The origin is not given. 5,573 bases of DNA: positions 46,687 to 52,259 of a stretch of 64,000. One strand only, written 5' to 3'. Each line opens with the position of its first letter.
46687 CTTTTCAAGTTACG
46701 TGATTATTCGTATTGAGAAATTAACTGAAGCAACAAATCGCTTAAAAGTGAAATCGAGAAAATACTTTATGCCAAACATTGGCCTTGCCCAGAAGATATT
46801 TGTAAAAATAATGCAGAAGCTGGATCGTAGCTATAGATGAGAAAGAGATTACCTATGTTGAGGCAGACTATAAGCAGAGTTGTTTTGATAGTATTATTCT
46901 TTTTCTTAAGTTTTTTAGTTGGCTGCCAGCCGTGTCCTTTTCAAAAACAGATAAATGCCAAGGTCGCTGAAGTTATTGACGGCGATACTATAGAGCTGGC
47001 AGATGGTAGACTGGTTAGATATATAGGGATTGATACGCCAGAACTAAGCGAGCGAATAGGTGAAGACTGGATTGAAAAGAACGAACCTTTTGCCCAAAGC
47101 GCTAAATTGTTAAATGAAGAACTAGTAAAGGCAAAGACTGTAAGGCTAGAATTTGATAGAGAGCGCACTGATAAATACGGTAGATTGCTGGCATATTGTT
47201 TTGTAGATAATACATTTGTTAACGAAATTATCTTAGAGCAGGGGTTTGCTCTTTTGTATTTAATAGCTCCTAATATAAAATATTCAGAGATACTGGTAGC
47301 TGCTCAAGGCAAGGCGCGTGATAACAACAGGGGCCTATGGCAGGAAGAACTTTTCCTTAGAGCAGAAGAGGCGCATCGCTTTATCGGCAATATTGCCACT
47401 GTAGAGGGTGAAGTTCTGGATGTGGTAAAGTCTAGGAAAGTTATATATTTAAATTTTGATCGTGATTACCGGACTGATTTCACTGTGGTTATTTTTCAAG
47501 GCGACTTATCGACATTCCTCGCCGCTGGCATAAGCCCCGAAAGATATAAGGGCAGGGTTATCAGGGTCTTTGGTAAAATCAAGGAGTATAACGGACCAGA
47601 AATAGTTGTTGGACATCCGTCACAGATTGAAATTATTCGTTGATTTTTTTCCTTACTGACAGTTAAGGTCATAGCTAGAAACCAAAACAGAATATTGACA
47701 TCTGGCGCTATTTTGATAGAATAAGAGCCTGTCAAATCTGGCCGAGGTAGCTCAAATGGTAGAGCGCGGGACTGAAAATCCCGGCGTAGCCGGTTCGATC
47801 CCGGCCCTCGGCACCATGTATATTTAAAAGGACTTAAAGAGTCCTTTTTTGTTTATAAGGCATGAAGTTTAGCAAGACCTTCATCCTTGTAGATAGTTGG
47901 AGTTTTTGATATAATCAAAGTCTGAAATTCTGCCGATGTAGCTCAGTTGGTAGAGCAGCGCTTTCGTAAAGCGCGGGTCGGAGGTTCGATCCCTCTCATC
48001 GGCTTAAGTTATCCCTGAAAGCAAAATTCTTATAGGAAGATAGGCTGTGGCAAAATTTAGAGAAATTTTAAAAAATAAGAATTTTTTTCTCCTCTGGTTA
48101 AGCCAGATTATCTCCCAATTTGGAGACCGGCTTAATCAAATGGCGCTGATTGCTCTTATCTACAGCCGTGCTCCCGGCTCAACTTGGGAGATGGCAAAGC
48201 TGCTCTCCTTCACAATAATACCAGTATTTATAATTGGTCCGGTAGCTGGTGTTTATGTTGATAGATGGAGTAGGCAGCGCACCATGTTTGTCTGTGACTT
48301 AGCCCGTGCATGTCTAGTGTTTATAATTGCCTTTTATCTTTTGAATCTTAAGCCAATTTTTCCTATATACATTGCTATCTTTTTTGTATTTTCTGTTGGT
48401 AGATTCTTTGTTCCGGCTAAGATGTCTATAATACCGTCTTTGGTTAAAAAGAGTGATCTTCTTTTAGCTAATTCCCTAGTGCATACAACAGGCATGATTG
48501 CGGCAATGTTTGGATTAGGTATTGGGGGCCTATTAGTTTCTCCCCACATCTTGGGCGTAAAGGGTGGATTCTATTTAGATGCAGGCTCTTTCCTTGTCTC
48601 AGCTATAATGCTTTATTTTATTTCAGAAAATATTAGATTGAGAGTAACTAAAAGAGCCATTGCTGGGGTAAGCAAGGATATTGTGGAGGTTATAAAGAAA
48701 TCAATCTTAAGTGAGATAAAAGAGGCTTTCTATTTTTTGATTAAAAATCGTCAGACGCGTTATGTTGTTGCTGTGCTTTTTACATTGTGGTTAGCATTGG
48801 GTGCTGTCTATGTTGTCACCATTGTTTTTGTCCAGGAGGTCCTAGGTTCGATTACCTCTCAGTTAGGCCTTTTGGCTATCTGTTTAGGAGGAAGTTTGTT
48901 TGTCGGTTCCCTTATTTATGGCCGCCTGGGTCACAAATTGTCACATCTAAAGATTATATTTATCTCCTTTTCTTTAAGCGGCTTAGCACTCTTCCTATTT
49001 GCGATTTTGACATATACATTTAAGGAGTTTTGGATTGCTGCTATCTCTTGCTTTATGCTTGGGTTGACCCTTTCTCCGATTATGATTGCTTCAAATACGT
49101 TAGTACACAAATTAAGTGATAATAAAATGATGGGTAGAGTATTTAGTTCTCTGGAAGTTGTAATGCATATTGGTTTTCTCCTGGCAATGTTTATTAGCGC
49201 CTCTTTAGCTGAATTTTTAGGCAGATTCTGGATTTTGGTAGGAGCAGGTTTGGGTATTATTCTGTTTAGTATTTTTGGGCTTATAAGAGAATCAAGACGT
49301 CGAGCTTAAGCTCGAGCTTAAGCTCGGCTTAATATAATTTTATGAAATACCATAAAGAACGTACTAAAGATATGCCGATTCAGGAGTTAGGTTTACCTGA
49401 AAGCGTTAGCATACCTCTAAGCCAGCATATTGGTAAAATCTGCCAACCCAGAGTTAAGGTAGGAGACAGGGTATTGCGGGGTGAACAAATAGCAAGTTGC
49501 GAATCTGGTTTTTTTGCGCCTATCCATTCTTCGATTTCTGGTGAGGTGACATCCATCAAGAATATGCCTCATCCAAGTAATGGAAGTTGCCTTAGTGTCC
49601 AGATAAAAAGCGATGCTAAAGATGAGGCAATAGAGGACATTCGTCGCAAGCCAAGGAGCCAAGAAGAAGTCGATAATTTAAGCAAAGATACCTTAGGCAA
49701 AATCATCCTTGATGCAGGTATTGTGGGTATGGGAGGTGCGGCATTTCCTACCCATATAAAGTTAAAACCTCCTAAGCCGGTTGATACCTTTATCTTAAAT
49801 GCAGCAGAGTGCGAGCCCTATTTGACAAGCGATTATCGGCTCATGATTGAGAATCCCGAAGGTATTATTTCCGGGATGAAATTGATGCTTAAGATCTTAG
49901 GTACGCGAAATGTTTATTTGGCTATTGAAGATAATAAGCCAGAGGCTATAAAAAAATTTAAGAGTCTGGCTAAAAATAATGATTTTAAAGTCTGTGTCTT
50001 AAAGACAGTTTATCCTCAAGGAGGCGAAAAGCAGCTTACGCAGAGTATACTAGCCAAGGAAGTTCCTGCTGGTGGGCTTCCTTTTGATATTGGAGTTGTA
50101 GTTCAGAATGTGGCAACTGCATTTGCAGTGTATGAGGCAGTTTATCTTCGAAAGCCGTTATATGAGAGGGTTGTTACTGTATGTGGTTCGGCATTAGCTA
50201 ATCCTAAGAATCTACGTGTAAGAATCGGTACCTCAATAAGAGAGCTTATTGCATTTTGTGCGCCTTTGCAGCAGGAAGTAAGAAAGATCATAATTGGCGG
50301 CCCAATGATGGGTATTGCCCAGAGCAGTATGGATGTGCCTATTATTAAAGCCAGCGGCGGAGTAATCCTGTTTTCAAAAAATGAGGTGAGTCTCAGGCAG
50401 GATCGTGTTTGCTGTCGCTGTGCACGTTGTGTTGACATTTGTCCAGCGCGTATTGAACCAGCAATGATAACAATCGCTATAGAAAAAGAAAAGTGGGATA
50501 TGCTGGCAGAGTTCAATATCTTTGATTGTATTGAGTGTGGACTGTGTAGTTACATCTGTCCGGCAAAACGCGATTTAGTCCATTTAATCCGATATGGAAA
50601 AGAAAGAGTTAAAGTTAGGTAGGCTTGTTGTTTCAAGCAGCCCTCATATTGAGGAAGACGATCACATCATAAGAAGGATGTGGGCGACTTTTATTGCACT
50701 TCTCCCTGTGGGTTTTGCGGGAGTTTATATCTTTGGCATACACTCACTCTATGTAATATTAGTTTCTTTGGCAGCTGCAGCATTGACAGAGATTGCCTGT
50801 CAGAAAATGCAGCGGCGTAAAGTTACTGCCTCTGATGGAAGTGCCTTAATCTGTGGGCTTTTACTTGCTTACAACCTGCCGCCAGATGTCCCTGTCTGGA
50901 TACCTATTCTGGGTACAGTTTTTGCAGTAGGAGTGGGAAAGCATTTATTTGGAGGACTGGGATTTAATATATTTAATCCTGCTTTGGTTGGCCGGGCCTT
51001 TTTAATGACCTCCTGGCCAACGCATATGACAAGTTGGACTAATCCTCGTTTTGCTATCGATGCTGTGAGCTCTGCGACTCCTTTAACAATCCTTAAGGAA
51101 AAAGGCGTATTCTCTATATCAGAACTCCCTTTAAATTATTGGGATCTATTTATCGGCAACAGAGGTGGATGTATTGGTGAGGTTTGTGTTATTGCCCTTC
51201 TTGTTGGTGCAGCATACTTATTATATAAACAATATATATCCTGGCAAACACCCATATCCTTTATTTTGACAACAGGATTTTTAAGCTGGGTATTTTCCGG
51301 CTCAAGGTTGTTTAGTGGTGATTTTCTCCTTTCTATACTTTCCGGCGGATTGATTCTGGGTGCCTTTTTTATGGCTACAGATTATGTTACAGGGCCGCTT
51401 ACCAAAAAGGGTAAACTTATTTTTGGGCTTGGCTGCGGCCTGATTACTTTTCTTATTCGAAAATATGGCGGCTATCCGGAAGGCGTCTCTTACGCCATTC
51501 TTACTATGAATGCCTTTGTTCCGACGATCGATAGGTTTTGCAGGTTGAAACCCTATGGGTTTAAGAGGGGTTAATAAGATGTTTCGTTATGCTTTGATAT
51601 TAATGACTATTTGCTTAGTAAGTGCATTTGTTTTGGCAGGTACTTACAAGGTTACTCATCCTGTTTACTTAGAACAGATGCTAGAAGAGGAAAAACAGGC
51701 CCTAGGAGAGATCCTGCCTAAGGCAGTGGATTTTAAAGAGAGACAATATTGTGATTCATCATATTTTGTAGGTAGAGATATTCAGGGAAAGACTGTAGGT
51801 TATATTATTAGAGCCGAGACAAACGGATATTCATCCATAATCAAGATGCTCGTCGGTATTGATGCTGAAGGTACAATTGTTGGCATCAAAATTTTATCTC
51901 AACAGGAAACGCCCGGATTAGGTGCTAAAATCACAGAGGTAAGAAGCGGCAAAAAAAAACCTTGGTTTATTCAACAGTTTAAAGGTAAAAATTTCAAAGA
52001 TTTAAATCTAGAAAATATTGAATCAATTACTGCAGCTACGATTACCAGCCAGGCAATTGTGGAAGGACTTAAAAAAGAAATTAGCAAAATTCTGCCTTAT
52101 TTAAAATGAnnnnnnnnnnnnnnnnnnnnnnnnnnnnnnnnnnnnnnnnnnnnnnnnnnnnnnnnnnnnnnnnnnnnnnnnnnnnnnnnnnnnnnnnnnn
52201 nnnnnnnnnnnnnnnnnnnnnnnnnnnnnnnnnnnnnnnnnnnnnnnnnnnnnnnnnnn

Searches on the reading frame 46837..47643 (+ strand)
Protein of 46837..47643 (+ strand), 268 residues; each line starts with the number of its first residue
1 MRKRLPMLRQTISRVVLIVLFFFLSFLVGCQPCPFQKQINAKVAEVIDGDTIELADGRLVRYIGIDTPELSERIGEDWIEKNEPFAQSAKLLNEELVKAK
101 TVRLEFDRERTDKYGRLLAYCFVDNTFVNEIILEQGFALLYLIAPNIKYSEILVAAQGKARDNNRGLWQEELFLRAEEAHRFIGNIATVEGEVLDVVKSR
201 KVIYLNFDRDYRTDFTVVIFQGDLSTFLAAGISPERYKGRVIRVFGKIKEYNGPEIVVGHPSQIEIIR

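Call 29: search_protein_families(library=pfam, proteins=[window:46837-47643:+], max_evalue=0.00001)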
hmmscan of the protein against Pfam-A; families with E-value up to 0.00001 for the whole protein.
window:46837-47643:+ (268 aa): 1 family
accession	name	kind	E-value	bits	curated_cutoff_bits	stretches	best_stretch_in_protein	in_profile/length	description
PF00565.23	SNase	-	6.6e-20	72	21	1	60-169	2-106/107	Staphylococcal nuclease homologue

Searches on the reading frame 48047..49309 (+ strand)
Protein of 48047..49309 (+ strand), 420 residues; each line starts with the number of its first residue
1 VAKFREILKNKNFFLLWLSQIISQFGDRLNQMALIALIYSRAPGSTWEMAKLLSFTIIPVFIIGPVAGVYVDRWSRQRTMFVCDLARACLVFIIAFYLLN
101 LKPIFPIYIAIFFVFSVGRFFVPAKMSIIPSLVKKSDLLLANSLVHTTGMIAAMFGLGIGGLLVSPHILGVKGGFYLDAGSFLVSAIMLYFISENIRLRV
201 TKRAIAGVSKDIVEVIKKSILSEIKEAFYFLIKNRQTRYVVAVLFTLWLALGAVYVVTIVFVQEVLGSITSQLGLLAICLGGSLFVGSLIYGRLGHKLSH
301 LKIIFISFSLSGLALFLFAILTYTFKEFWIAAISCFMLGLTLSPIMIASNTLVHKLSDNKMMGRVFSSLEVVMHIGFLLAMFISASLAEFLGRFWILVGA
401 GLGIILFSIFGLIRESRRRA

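Call 3: search_protein_families(library=pfam, proteins=[window:48047-49309:+])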
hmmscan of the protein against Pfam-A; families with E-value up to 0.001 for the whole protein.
window:48047-49309:+ (420 aa): 2 families
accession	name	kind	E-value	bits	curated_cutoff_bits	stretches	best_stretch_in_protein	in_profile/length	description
PF07690.21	MFS_1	-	3.5e-36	125.3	33.4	2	16-367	1-333/347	Major Facilitator Superfamily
PF05977.19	MFS_3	-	8.6e-12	44.7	27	1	8-410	7-389/524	Transmembrane secretion effector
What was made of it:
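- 48047..49309 (+): MFS transporter gene. It sits upstream of rnfC in all Omnitrophota relatives whose contigs reach that far. Pfam MFS_1 E=3.5e-36 (call 3).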

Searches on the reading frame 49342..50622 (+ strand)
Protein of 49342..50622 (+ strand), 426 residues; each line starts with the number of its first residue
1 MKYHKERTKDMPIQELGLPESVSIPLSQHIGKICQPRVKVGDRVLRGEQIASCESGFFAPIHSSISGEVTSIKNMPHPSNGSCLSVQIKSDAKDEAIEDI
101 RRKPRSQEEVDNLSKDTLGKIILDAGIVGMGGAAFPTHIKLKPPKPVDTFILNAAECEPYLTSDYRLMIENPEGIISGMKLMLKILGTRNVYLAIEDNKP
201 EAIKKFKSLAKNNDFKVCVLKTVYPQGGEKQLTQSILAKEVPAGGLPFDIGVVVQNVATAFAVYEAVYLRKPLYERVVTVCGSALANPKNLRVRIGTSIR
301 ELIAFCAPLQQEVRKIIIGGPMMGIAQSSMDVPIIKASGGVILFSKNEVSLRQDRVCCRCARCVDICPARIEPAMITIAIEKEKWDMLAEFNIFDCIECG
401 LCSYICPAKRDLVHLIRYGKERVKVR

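Call 3: search_protein_families(library=pfam, proteins=[window:49342-50622:+])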
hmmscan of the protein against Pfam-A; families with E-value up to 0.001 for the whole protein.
window:49342-50622:+ (426 aa): 8 families
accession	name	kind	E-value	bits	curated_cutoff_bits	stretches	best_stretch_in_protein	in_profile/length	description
PF01512.22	Complex1_51K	-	1.5e-50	171.4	31.2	1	123-265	2-150/150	Nuo51 FMN-binding domain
PF13375.12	RnfC_N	-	3.3e-26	91.7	25.6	1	2-92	10-100/101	RnfC Barrel sandwich hybrid domain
PF10531.15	SLBB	-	8.9e-09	35.5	27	1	277-326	1-55/55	SLBB domain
PF13237.11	Fer4_10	-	2.5e-06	27.7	25.5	1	353-407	5-53/53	4Fe-4S dicluster domain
PF12838.12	Fer4_7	-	8.3e-05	23.4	27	1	357-408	2-50/52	4Fe-4S dicluster domain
PF13534.11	Fer4_17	-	0.00015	22.7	22.2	1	357-408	2-58/61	4Fe-4S dicluster domain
PF13187.11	Fer4_9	-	0.00018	21.9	27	0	357-409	2-50/52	4Fe-4S dicluster domain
PF13183.11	Fer4_8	-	0.00033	21.6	27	1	357-409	5-67/68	4Fe-4S dicluster domain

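Call 4: search_protein_families(library=ncbifam, proteins=[window:49342-50622:+])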
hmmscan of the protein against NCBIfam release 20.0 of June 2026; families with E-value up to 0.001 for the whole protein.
window:49342-50622:+ (426 aa): 17 families
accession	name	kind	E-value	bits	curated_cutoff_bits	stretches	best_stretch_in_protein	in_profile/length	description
TIGR01945.1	rnfC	subfamily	1.6e-153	511.3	245.95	1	3-424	12-432/435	RnfABCDGE type electron transport complex subunit C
NF003454.1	PRK05035.1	equivalog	2.7e-136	455.3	345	1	3-424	14-436/556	electron transport complex subunit RsxC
NF041837.1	rnfC_Methano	equivalog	2.6e-81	273.7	650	2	213-424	217-427/438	Rnf electron transport complex subunit RnfC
TIGR04481.1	PR_assoc_PrdC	equivalog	2.1e-62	211.3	490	1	23-346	2-307/425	proline reductase-associated electron transfer protein PrdC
NF003761.0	PRK05352.1-4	equivalog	8.2e-19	67.6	450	2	35-327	45-312/449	Na(+)-translocating NADH-quinone reductase subunit A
TIGR01936.1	nqrA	equivalog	2e-11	43.4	321.05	1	18-324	25-305/446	NADH:ubiquinone reductase (Na(+)-transporting) subunit A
TIGR01959.1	nuoF_fam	equivalog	2.4e-08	32.8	558.65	1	107-208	27-132/410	NADH-quinone oxidoreductase subunit NuoF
NF003759.0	PRK05352.1-2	equivalog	1.4e-07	30.6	505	1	35-326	42-309/447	Na(+)-translocating NADH-quinone reductase subunit A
NF008436.0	PRK11278.1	equivalog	2.7e-05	23.3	749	1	87-207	17-145/448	NADH-quinone oxidoreductase subunit NuoF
TIGR01971.1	NuoI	subfamily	3.6e-05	23.4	113.05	1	354-409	41-96/121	NADH-quinone oxidoreductase, chain I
NF042909.1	FMH_DH_FwdF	exception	4.5e-05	22.7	375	1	353-409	13-70/336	tungsten-dependent formylmethanofuran dehydrogenase subunit FwdF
NF010120.0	PRK13596.1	equivalog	0.00018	20.2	389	1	108-196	33-126/433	NADH-quinone oxidoreductase subunit NuoF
NF040864.1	HgcB_ferredoxin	equivalog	0.00025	20.8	99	1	349-409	7-59/93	mercury methylation ferredoxin HgcB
NF007013.0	PRK09477.1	equivalog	0.00037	19.7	234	1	348-408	217-271/286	quinol dehydrogenase ferredoxin subunit NapH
NF004546.0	PRK05888.3-3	equivalog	0.00057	19.3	260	1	356-409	65-122/196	NADH-quinone oxidoreductase subunit NuoI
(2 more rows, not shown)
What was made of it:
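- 49342..50622 (+): rnfC. TIGR01945 511 bits, cutoff 246 (call 4).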

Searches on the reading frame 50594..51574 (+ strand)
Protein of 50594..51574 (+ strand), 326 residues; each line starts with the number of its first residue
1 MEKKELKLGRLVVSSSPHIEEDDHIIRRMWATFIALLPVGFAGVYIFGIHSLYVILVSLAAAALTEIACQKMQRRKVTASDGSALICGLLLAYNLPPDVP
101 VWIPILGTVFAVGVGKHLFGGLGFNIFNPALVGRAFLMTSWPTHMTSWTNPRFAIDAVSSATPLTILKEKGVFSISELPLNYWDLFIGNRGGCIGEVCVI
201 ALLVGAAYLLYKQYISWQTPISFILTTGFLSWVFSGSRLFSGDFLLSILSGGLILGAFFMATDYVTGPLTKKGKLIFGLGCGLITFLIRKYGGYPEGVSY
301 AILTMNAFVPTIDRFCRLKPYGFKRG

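Call 3: search_protein_families(library=pfam, proteins=[window:50594-51574:+])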
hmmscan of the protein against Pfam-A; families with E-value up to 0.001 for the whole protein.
window:50594-51574:+ (326 aa): 1 family
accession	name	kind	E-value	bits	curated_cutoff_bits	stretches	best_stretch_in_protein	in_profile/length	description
PF03116.20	NQR2_RnfD_RnfE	-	4.4e-117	391.1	27.7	1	12-322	1-296/296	NQR2, RnfD, RnfE family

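Call 4: search_protein_families(library=ncbifam, proteins=[window:50594-51574:+])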
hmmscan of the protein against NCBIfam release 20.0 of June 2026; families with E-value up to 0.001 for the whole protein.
window:50594-51574:+ (326 aa): 6 families
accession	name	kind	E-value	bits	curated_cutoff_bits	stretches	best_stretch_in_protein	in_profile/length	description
TIGR01946.1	rnfD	subfamily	1.4e-100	336.9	207.05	1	16-322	1-326/327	RnfABCDGE type electron transport complex subunit D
NF002011.0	PRK00816.1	equivalog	2.5e-69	234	415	2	153-325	178-351/352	electron transport complex subunit RsxD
NF041838.1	rnfD_Methano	equivalog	3.8e-68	229.9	400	2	12-152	4-144/285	Rnf electron transport complex subunit RnfD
NF003756.0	PRK05349.1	equivalog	4.4e-57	193.8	414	1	52-315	122-391/406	NADH:ubiquinone reductase (Na(+)-transporting) subunit B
TIGR01937.1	nqrB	equivalog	5.4e-55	186.9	349.9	1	53-316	123-405/413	NADH:ubiquinone reductase (Na(+)-transporting) subunit B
NF002181.0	PRK01024.1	equivalog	8e-41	140.3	792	2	182-316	346-494/503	Na(+)-transporting NADH-quinone reductase subunit B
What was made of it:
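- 50594..51574 (+): rnfD. TIGR01946 337 bits, cutoff 207 (call 4).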

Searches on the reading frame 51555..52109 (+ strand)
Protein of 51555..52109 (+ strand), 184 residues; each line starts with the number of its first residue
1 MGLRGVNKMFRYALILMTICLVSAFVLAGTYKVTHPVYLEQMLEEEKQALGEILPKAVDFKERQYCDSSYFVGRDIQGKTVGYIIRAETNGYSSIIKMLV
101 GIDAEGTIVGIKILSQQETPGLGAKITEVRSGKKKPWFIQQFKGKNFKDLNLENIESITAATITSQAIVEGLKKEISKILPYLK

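Call 3: search_protein_families(library=pfam, proteins=[window:51555-52109:+])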
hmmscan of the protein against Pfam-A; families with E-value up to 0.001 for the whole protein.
window:51555-52109:+ (184 aa): 1 family
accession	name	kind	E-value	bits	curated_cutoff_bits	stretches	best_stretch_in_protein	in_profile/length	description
PF04205.19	FMN_bind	-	1.3e-17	64.7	22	1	91-174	1-74/77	FMN-binding domain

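Call 4: search_protein_families(library=ncbifam, proteins=[window:51555-52109:+])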
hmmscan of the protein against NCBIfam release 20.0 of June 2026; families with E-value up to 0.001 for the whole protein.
window:51555-52109:+ (184 aa): 11 families
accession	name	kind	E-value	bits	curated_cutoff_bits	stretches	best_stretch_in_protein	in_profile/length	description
TIGR01947.1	rnfG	subfamily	1.1e-30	107.1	102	1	14-176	2-182/187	RnfABCDGE type electron transport complex subunit G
NF041840.1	rnfG_Methano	equivalog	1e-27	97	230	1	16-179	15-184/189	Rnf electron transport complex subunit RnfG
NF002519.0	PRK01908.1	equivalog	1.3e-19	70.7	178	1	7-175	3-188/209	electron transport complex subunit RsxG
NF045876.1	RnfG_DVU2794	exception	2.1e-19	69.7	205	1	8-175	3-175/190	RnfABCDGE type electron transport complex subunit G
TIGR01938.1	nqrC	equivalog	2.9e-09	36.9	144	1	57-156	112-222/251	NADH:ubiquinone reductase (Na(+)-transporting) subunit C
NF003753.0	PRK05346.2-4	equivalog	3.9e-07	29.7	329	1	70-155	118-196/249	Na(+)-translocating NADH-quinone reductase subunit C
NF003749.0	PRK05346.1-5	equivalog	8.6e-07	28.5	255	1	59-153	117-204/261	Na(+)-translocating NADH-quinone reductase subunit C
NF003755.0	PRK05346.2-6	equivalog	1.6e-06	27.2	563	1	81-164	170-247/310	Na(+)-translocating NADH-quinone reductase subunit C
NF003746.0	PRK05346.1-1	equivalog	4.6e-06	25.9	337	1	69-151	128-203/264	Na(+)-translocating NADH-quinone reductase subunit C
NF003747.0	PRK05346.1-2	equivalog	1.1e-05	24.8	336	0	69-146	122-193/260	Na(+)-translocating NADH-quinone reductase subunit C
NF003750.0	PRK05346.2-1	equivalog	0.00014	21.5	352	1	75-146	106-170/225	Na(+)-translocating NADH-quinone reductase subunit C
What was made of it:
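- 51555..52109 (+): rnfG. TIGR01947 107 bits, cutoff 102 (call 4).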
